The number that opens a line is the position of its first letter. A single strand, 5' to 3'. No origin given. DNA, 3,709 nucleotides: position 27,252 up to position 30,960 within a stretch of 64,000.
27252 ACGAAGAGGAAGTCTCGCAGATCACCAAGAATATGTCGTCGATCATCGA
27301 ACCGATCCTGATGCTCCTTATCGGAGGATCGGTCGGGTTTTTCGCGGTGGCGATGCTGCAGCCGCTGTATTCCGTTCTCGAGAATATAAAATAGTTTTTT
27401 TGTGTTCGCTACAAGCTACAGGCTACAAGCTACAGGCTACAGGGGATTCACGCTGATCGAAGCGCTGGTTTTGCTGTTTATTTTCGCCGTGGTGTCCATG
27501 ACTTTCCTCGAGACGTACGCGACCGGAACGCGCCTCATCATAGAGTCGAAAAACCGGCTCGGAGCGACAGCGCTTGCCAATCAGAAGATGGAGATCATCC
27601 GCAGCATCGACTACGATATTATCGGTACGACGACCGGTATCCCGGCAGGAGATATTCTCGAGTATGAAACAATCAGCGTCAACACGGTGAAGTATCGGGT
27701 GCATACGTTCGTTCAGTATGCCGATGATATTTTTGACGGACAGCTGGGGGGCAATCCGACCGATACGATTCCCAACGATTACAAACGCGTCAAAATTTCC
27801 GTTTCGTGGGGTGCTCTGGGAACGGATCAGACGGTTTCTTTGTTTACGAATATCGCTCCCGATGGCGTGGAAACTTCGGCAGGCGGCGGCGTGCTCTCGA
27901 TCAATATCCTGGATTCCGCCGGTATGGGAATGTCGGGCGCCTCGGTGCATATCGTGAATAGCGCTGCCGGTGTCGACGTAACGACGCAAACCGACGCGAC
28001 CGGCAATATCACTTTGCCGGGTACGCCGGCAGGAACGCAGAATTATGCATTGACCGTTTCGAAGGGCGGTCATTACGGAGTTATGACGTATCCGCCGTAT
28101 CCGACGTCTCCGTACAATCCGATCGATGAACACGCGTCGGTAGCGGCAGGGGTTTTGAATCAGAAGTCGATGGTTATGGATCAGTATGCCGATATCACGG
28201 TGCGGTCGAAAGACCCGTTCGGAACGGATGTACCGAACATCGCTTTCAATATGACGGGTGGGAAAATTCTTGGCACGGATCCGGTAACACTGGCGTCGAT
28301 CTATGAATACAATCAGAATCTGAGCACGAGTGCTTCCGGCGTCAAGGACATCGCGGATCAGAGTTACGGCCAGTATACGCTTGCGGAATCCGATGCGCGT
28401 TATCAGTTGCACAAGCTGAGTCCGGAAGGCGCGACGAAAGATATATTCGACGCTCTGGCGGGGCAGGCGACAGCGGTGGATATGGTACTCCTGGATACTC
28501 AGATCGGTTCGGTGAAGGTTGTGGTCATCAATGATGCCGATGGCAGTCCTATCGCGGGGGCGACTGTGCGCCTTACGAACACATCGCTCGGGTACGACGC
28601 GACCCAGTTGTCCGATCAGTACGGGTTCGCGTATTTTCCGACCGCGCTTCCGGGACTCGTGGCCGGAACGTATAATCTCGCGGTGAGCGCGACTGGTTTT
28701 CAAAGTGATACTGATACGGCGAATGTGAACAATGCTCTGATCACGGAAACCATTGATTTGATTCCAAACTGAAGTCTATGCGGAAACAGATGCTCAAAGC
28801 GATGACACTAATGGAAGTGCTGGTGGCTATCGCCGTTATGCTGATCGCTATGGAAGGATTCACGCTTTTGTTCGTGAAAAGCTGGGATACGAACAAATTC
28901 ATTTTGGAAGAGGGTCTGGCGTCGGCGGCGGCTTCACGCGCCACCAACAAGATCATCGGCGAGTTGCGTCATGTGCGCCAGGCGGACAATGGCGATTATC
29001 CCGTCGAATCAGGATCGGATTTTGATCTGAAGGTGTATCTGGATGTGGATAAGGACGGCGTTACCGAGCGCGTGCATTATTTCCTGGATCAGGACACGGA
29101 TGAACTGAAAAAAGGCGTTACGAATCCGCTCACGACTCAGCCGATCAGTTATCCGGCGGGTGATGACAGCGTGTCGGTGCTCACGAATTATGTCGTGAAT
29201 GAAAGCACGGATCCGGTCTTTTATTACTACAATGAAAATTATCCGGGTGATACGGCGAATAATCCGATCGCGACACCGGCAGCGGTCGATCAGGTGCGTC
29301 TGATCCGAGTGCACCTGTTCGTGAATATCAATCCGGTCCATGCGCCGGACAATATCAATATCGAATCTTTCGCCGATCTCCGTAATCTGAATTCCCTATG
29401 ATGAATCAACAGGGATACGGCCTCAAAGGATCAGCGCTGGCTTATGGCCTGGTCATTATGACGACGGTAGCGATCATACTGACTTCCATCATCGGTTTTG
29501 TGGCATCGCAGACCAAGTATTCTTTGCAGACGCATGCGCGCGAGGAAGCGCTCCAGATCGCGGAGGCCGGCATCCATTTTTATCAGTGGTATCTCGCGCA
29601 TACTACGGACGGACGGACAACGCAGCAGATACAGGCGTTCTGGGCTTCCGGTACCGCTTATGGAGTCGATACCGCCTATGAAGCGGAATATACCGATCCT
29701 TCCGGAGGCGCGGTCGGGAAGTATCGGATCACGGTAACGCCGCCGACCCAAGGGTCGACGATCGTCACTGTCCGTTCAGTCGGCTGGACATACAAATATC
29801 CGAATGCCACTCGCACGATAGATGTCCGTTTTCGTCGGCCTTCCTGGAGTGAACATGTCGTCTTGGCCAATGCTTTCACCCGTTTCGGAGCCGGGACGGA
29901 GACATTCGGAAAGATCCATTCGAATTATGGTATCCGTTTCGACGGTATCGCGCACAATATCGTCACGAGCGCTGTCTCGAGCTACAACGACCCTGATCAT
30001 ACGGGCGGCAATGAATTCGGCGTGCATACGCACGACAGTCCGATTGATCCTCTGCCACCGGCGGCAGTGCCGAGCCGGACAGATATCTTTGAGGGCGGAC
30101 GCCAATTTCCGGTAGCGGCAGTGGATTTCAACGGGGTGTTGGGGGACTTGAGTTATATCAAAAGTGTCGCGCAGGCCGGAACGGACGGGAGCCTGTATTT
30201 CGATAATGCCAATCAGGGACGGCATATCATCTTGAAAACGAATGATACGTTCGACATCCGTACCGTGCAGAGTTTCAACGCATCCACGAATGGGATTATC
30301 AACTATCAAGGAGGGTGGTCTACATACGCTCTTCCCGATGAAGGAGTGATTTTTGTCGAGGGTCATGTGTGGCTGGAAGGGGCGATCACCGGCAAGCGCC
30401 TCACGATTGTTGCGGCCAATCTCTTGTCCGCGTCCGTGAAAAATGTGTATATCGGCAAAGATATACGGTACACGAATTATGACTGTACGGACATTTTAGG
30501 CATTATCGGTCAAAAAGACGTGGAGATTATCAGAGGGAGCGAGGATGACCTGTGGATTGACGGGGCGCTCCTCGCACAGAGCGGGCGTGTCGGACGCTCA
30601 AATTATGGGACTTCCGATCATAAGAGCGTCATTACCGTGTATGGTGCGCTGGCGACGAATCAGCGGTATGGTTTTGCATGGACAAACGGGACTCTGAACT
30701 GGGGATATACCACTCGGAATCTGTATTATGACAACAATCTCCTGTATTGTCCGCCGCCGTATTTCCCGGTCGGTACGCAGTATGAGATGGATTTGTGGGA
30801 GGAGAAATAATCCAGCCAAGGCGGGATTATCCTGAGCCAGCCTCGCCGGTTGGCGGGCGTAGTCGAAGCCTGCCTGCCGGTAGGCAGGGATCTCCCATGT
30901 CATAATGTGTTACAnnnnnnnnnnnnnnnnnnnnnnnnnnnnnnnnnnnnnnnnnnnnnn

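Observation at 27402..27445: Prepilin leader peptide encoded by (GCTACAR)x5: candidate slipped-strand phase-variation switch for a giant pseudopilin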

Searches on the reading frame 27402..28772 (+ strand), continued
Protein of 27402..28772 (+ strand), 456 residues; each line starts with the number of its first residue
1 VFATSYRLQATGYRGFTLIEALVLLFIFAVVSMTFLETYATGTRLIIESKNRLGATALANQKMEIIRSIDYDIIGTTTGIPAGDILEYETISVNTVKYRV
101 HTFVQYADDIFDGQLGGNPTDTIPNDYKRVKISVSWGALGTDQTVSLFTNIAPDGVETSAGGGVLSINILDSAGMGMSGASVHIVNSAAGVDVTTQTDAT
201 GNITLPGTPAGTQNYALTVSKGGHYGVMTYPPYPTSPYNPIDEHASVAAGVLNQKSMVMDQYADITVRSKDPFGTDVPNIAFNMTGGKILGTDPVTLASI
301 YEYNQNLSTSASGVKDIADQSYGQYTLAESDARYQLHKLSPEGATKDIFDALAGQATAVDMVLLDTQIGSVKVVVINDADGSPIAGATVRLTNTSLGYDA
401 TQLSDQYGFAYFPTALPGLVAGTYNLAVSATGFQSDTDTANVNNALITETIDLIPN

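Call 36: find_encoding_contigs(protein=P0003, flank=1500, max_places=3)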
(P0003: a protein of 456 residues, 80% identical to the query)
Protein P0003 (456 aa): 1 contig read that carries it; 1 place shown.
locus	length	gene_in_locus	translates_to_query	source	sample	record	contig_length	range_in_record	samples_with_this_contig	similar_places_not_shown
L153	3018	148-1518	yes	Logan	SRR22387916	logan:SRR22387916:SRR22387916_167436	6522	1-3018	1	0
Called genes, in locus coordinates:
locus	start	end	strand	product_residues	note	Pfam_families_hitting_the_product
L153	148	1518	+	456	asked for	PF11974:bMG3 (faint), PF13620:CarboxypepD_reg, PF13715:CarbopepD_reg_2 (faint), PF17802:SpaA (faint), PF13620:CarboxypepD_reg (weak)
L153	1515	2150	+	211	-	-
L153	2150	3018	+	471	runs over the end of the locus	-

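Call 37: find_encoding_contigs(protein=P0002, flank=1500, max_places=3)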
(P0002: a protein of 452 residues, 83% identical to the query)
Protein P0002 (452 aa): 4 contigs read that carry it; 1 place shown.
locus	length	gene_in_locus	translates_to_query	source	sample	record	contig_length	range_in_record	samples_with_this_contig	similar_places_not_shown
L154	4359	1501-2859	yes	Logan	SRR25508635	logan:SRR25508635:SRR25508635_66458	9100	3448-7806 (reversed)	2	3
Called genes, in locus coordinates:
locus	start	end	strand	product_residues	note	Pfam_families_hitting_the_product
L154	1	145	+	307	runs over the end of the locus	-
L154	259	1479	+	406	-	PF28597:T2SSF_N (weak), PF00482:T2SSF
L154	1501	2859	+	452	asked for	PF11974:bMG3 (faint), PF13620:CarboxypepD_reg, PF13715:CarbopepD_reg_2 (faint), PF17802:SpaA (faint), PF13620:CarboxypepD_reg (weak)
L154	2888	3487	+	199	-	-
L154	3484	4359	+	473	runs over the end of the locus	-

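Call 38: find_encoding_contigs(protein=P0058, flank=1500, max_places=3)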
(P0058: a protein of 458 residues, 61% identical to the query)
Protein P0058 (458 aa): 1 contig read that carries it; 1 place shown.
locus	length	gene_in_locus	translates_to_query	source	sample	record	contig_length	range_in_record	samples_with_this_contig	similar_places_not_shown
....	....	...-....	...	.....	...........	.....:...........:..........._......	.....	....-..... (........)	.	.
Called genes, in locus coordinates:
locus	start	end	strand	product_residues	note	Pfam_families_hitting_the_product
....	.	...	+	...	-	?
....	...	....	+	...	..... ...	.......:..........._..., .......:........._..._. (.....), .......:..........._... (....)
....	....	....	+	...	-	-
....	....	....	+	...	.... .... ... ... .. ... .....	-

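Call 39: find_encoding_contigs(protein=P0160, flank=1500, max_places=3)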
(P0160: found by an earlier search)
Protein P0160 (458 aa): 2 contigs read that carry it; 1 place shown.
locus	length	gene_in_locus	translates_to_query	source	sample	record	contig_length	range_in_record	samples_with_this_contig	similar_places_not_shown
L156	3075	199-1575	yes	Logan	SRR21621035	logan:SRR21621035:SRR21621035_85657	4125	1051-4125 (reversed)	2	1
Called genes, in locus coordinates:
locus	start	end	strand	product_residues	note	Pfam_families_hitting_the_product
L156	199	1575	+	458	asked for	PF13620:CarboxypepD_reg, PF13715:CarbopepD_reg_2 (faint), PF13620:CarboxypepD_reg (weak)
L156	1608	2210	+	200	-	-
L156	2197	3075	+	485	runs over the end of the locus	-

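Call 45: predict_structure(alignment_id=A1)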
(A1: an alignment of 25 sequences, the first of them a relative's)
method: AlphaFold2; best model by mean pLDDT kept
length: 456 residues; sequences in the alignment: 25
mean_pLDDT: 77.7   pTM: 0.59
mean pLDDT of the five models: 77.7, 77.2, 72.6, 72.6, 72.2
residues with pLDDT >= 90: 176; 70-90: 130; 50-70: 94; < 50: 56
segments of 3 or more residues with pLDDT < 50: 1-4, 9-13, 107-125, 153-163, 206-213, 248-252
pLDDT, mean of each block of 10 residues (from residue 1): 47 59 85 81 70 66 62 60 59 74 57 37 48 74 63 40 61 74 75 73 55 74 87 84 61 67 95 94 93 90 95 95 92 93 92 92 95 97 97 95 97 92 97 96 95 96
secondary structure, 60 per line:
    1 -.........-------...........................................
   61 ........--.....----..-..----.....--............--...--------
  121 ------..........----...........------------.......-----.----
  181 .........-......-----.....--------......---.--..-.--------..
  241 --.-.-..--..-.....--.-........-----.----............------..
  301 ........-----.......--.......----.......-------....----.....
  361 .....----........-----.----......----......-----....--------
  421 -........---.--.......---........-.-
elements in order: H2-10 H18-68 E89-93 E96-107 E127-136 E144-151 E164-170 E181-186 E191-196 E202-206 E215-220 E254-258 E263-270 E281-292 E299-308 E314-320 E323-329 E334-340 E348-351 E356-365 E370-377 E388-393 E398-403 E409-412 E422-429 E436-442 E446-453

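Call 49: fold_search(model_id=the predicted structure, library=pdb)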
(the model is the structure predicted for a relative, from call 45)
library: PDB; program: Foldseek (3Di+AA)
matches with E <= 10: 1030; with E <= 0.001: 146
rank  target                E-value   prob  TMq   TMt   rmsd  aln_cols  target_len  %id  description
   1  6fwv_A                9.1e-16  1.00  0.20  0.18  26.8       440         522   13  The Bacillus anthracis TIE protein (released 2018-08-08)
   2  6fwv_B                1.0e-15  1.00  0.20  0.18  26.7       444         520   13  The Bacillus anthracis TIE protein (released 2018-08-08)
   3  4oq1                  4.0e-11  1.00  0.19  0.26  17.0       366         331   12  Structure of the Streptococcal ancillary pilin (released 2014-04-23)
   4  10ps                  2.7e-09  1.00  0.18  0.15  23.6       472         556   12  Crystal structure of SdrD A2-A3-B1-B2 domains from Staphylococcus aureus JH1 (released 2026-02-11)
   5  3rkp_A                2.8e-09  1.00  0.16  0.20  21.8       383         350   11  Crystal structure of BcpA*(D312A), the major pilin subunit of Bacillus cereus (released 2012-05-30)
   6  7vcr_B                2.8e-09  1.00  0.22  0.22  19.5       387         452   12  Crystal Structure of PitA fragment from pilus islet-2 of Streptococcus oralis (released 2022-06-01)
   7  3kpt_A                5.6e-09  1.00  0.16  0.20  21.7       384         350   12  Crystal structure of BcpA, the major pilin subunit of Bacillus cereus (released 2009-11-24)
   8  3kpt_B                9.5e-09  1.00  0.17  0.21  21.1       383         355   12  Crystal structure of BcpA, the major pilin subunit of Bacillus cereus (released 2009-11-24)
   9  7vcn_B                1.1e-08  1.00  0.21  0.22  19.8       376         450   12  Crystal Structure of PitA fragment from pilus islet-2 of Streptococcus oralis with Tb-Xo4 (released 2022-07-13)
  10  7w6b                  1.2e-08  1.00  0.22  0.15  22.0       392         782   11  Crystal Structure of PitA from pilus islet-2 of Streptococcus oralis (released 2022-06-01)
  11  6m48_B                9.5e-08  1.00  0.17  0.11  21.0       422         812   12  Crystal structure of pilus adhesin, SpaC from Lactobacillus rhamnosus GG - P21212 form (released 2020-07-29)
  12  3rkp_B                1.5e-07  1.00  0.16  0.20  21.9       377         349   11  Crystal structure of BcpA*(D312A), the major pilin subunit of Bacillus cereus (released 2012-05-30)
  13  6m48_A                2.1e-07  1.00  0.17  0.12  21.0       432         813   12  Crystal structure of pilus adhesin, SpaC from Lactobacillus rhamnosus GG - P21212 form (released 2020-07-29)
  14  5xya                  2.3e-07  1.00  0.15  0.06  27.1       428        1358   11  Crystal structure of a serine protease from Streptococcus species (released 2018-08-08)
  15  6m3y                  3.4e-07  1.00  0.19  0.13  21.1       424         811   12  Crystal structure of pilus adhesin, SpaC from Lactobacillus rhamnosus GG - open conformation (released 2020-07-29)
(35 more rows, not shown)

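Call 75: list_cluster_members(proteins=[P0112, P0098, P0025, P0063, P0107, P0116, P0014, P0016, P0022, P0084])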
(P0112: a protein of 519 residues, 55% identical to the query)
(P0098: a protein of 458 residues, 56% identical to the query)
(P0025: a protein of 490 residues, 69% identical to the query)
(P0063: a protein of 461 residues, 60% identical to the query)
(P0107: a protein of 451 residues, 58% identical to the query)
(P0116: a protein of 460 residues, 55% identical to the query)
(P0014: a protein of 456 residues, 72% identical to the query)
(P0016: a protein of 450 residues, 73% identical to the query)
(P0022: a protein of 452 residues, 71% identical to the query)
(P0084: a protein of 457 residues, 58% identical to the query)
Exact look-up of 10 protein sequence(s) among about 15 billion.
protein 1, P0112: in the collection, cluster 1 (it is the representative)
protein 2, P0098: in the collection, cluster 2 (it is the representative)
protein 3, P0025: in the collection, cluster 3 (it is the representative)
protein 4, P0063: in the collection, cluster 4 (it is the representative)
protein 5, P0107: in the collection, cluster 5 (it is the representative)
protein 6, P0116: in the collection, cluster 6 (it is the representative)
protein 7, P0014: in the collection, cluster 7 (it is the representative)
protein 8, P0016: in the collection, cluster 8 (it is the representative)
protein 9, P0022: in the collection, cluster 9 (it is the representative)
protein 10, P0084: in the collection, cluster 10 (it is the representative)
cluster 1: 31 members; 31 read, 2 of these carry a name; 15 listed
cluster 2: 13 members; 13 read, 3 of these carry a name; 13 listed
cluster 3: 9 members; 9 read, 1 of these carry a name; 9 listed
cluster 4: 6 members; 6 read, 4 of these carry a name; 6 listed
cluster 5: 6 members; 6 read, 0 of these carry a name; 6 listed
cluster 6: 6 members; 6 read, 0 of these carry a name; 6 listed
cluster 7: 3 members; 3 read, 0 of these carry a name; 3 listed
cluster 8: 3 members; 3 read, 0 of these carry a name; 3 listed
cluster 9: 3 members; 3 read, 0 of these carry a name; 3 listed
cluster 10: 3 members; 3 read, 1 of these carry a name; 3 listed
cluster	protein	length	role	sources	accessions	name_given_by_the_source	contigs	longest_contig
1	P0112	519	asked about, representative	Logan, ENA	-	-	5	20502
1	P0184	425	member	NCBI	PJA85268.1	MAG: hypothetical protein CO143_02065, partial [Candidatus Moranbacteria bacterium ...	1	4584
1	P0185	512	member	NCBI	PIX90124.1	MAG: hypothetical protein COZ29_01615, partial [Candidatus Moranbacteria bacterium ...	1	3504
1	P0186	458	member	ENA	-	-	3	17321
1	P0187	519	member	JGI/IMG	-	-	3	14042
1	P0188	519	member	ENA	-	-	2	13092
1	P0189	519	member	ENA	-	-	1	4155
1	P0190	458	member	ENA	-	-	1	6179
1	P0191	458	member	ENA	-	-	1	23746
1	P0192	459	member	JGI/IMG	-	-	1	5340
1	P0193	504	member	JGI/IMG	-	-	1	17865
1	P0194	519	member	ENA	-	-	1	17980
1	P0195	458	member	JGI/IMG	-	-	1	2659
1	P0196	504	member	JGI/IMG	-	-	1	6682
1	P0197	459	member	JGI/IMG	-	-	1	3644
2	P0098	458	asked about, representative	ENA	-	-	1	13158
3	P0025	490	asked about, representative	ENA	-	-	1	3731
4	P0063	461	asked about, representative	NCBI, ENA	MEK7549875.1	MAG: carboxypeptidase regulatory-like domain-containing protein [Patescibacteria group ...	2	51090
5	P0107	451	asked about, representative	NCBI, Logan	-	-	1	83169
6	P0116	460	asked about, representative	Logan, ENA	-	-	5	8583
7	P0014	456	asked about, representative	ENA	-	-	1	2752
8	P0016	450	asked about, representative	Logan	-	-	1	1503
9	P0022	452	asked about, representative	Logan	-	-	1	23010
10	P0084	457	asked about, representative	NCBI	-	-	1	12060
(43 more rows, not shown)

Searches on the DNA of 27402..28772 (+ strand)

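Call 66: search_rna_families(sources=[L143, L019, L142], threshold=gathering, show_alignments=1)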
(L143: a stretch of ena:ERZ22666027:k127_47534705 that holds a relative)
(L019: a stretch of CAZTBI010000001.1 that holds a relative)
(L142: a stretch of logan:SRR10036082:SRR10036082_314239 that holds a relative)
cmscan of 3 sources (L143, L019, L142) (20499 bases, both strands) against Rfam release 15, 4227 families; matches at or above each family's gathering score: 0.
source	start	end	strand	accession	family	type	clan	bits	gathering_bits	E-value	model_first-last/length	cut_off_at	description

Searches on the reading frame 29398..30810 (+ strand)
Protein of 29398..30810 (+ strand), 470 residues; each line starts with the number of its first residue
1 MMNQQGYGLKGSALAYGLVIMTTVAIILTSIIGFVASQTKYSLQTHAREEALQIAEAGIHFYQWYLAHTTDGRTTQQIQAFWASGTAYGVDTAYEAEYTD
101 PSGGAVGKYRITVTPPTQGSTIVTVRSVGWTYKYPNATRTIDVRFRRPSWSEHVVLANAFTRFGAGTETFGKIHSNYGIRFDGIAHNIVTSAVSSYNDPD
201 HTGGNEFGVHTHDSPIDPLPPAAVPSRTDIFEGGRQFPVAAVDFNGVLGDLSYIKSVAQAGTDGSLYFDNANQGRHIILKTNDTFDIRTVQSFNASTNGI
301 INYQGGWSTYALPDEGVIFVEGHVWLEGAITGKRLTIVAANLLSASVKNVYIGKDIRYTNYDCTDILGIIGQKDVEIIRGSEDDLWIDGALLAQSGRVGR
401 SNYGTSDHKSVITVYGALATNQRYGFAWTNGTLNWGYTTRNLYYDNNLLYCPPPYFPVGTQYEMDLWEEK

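Call 8: search_protein_families(library=pfam, proteins=[window:29398-30810:+], max_evalue=0.01)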
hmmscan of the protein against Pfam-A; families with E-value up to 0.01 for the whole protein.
window:29398-30810:+ (470 aa): 1 family
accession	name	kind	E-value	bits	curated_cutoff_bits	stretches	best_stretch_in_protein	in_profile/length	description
PF14341.11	PilX_N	-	7.4e-05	23.1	25.5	1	10-59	1-50/51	PilX N-terminal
